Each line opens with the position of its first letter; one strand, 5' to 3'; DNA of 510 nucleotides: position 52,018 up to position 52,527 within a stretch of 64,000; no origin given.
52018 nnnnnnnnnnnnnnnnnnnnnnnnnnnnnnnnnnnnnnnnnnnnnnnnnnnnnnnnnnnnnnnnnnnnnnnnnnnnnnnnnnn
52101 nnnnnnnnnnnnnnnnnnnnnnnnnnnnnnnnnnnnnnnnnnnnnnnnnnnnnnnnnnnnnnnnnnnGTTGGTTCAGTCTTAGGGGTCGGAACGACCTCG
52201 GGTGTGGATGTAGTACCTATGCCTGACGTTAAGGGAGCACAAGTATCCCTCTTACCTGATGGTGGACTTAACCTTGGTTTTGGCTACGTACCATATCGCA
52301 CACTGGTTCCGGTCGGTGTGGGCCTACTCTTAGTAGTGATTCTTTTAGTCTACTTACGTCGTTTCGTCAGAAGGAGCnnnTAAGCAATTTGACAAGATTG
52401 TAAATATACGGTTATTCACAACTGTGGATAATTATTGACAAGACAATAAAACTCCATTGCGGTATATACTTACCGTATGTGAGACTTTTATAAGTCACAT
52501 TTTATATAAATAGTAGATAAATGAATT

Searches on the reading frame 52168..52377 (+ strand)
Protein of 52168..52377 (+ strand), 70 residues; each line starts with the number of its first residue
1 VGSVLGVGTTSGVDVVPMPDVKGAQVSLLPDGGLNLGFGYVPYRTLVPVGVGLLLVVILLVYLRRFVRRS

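Call 46: search_protein_families(library=ncbifam, proteins=[window:52168-52377:+], max_evalue=1)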
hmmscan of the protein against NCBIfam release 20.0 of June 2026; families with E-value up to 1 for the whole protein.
seq(70 aa): 1 family
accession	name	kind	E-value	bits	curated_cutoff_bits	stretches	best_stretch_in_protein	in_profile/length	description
NF041738.1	GG_III-CTERM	domain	0.35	10.8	22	1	50-69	7-26/28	GGIII-like transmembrane region-containing protein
